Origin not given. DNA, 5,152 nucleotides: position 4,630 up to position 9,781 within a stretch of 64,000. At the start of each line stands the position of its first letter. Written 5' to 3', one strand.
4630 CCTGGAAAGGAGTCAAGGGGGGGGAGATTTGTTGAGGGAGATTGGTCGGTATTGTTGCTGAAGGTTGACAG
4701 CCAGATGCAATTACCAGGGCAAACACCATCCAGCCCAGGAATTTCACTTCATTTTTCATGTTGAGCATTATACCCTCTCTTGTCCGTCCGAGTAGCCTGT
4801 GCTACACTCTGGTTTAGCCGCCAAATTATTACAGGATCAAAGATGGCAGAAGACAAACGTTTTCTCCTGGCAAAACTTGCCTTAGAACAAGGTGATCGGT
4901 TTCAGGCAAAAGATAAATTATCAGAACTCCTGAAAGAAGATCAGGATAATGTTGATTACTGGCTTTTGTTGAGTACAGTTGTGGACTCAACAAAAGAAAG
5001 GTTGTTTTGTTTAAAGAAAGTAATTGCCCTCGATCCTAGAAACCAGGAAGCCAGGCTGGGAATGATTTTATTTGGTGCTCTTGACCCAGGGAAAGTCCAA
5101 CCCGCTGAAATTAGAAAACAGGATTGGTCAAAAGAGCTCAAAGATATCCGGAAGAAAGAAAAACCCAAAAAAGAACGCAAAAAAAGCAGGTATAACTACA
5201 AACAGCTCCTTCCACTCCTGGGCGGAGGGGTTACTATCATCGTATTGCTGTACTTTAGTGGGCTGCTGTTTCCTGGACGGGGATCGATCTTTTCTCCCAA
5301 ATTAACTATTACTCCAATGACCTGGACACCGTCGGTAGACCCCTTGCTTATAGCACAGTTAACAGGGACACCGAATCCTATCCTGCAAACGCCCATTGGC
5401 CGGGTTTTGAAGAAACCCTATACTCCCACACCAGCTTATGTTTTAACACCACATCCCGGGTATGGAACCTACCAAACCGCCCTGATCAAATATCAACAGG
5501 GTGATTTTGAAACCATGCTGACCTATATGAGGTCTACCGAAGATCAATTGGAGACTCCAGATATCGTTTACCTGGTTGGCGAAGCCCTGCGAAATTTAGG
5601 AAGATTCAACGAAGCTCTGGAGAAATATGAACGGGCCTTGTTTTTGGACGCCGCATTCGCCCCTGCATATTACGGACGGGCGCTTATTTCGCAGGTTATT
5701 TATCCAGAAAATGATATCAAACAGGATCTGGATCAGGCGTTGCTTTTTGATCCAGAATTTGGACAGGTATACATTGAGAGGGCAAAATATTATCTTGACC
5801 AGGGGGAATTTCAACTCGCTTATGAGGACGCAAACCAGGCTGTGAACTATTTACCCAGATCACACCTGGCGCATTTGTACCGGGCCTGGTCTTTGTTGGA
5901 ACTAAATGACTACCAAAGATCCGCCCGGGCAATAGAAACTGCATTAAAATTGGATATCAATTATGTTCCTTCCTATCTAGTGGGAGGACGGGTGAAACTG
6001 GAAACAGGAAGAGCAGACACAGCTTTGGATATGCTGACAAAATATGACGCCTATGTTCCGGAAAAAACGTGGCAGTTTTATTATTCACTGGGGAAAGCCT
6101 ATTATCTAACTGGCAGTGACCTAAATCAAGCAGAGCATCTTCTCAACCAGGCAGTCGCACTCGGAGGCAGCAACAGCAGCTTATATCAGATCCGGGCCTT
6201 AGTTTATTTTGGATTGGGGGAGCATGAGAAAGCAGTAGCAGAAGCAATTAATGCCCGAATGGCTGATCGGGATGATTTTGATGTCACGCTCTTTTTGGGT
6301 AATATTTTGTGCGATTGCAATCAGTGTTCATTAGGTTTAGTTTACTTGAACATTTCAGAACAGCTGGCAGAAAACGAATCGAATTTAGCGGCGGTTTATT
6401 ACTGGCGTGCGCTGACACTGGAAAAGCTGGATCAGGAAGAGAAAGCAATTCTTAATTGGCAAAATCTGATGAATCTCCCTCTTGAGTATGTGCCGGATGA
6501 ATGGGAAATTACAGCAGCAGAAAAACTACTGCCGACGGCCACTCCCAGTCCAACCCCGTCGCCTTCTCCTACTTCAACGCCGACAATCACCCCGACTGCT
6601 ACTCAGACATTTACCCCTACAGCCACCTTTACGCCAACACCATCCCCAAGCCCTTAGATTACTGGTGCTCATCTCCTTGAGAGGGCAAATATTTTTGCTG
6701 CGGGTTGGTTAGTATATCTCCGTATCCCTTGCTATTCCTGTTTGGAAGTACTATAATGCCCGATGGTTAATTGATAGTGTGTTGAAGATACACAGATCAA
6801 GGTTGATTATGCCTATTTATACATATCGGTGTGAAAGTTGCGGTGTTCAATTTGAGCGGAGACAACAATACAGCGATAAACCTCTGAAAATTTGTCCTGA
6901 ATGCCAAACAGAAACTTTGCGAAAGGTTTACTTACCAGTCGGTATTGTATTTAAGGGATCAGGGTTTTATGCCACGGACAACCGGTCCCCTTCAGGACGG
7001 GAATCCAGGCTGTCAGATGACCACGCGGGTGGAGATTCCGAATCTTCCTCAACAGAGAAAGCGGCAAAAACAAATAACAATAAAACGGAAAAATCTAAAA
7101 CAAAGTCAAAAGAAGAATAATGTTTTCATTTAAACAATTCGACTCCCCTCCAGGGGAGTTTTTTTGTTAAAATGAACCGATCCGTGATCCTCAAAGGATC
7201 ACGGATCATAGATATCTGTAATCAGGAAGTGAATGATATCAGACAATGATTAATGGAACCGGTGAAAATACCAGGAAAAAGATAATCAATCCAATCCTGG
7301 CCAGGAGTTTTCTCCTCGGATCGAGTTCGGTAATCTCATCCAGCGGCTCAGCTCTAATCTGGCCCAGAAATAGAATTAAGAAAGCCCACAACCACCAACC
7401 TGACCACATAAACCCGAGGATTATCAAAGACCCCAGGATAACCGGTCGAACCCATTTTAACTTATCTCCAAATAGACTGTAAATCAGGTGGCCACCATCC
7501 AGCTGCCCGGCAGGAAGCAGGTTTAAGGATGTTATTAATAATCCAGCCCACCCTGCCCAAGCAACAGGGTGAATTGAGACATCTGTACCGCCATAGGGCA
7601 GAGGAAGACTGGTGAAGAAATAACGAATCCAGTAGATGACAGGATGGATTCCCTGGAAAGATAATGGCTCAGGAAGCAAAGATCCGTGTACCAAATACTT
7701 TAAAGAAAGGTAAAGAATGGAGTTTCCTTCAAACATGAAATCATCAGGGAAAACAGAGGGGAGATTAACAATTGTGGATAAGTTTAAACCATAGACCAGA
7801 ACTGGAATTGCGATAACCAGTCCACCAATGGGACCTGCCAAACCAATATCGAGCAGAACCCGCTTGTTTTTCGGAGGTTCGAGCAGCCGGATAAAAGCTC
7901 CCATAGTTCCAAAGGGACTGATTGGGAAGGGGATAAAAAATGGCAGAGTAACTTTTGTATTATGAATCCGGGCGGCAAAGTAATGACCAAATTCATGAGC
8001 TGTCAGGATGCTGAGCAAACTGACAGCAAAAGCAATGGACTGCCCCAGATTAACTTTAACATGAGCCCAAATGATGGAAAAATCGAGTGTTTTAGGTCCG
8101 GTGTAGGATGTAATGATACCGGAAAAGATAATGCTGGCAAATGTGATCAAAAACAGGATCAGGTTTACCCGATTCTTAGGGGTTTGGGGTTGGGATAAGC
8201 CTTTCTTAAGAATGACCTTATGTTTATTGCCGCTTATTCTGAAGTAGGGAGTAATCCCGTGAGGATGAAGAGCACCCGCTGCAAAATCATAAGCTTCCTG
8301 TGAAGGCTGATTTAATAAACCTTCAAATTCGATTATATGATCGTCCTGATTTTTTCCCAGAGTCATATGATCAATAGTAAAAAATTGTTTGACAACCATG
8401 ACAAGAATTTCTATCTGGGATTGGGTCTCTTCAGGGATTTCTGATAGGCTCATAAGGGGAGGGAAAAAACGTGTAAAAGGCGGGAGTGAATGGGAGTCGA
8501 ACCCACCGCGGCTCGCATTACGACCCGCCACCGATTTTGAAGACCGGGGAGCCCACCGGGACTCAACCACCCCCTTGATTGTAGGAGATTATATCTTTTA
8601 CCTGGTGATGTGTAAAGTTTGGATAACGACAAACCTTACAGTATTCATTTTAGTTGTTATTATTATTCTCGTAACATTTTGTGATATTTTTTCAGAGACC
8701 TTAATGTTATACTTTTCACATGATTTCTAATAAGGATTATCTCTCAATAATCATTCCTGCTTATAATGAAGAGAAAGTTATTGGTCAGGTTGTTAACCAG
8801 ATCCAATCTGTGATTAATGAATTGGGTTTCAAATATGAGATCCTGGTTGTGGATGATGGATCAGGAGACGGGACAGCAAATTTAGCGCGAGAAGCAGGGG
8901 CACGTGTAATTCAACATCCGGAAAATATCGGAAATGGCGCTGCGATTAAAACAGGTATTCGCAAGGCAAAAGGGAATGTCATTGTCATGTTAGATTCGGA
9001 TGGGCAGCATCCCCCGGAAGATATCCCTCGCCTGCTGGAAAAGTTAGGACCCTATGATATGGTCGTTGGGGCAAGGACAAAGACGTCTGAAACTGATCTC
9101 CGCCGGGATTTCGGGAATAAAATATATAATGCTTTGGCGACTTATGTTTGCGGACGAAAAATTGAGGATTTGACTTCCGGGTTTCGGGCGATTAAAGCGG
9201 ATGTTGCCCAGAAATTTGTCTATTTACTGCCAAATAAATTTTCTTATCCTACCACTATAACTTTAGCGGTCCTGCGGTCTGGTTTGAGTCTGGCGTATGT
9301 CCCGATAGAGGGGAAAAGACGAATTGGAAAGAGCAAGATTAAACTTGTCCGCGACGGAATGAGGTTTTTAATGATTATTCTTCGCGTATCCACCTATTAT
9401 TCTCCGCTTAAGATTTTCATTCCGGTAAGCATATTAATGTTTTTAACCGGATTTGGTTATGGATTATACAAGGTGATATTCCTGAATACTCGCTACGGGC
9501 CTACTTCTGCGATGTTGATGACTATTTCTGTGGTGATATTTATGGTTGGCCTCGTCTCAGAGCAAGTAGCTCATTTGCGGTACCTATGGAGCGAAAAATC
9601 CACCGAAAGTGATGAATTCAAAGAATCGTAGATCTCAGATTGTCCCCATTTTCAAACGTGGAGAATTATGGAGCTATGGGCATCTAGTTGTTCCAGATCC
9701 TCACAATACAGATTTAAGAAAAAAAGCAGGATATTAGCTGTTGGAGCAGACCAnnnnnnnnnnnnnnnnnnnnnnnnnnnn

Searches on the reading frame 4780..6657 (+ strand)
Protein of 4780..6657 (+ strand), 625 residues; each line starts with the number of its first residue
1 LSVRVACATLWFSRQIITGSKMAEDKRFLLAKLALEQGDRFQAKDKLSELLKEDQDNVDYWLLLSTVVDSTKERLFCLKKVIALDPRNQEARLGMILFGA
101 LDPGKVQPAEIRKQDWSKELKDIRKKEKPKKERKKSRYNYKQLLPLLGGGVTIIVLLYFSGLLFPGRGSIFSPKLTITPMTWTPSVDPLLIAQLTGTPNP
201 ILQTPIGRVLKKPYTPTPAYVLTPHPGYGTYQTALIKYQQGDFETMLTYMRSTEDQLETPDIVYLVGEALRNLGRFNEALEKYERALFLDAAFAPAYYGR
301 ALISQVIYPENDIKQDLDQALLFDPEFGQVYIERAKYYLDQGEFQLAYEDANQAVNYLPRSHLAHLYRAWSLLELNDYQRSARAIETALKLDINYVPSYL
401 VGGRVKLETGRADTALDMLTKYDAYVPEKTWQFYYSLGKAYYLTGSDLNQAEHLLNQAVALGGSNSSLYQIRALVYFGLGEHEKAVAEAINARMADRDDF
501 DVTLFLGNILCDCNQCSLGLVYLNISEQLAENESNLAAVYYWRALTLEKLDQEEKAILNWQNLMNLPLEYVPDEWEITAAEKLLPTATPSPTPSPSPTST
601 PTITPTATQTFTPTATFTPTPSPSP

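Call 7: search_protein_families(library=pfam, proteins=[window:4780-6657:+])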
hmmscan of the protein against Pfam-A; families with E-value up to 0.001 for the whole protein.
window:4780-6657:+ (625 aa): 13 families
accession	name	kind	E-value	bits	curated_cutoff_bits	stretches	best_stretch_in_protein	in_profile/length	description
PF07719.23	TPR_2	-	4.6e-16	58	27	1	264-290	5-31/34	Tetratricopeptide repeat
PF13432.12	TPR_16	-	2e-15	57.3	32.7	1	333-392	2-61/65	Tetratricopeptide repeat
PF13431.12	TPR_17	-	9.2e-12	44.7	24.4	0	528-557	4-33/34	Tetratricopeptide repeat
PF12895.13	ANAPC3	-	2.2e-10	41.1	27.2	0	230-285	26-81/82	Anaphase-promoting complex, cyclosome, subunit 3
PF14559.12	TPR_19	-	1.1e-09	38.9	25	0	27-64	28-65/68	Tetratricopeptide repeat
PF13181.12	TPR_8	-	7.3e-08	32.4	25.7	0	262-290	3-31/34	Tetratricopeptide repeat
PF13428.12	TPR_14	-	1.3e-07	32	23.5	0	260-301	1-42/44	Tetratricopeptide repeat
PF00515.34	TPR_1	-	4.5e-07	29.8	27.8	0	266-290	7-31/34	Tetratricopeptide repeat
PF13414.12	TPR_11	-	7.2e-06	26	26.8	1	267-302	1-36/42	TPR repeat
PF23914.1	TPR_CcmH_CycH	-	2.6e-05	24.6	42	0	373-487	27-142/158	Cytochrome c-type biogenesis protein H TPR domain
PF25060.1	ARM_TT21_2nd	-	0.0001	22.3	27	0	433-476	224-266/270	Tetratricopeptide repeat protein 21 second ARM domain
PF13174.12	TPR_6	-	0.00011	23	26.3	0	28-53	4-29/33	Tetratricopeptide repeat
PF13424.12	TPR_12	-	0.0008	20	30.1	0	265-287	8-30/77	Tetratricopeptide repeat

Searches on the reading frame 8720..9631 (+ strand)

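Call 7: search_protein_families(library=pfam, proteins=[window:8720-9631:+])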
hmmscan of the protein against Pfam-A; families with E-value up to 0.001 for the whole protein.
window:8720-9631:+ (303 aa): 3 families
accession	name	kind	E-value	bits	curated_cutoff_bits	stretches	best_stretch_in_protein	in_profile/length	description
PF00535.33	Glycos_transf_2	-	8.7e-33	114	23.3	1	9-165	1-166/168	Glycosyl transferase family 2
PF13641.12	Glyco_tranf_2_3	-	1.9e-09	38.3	27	1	8-109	3-111/230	Glycosyltransferase like family 2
PF10111.15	Glyco_tranf_2_2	-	0.00049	20.1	27.3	1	9-97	1-94/276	Glycosyltransferase like family 2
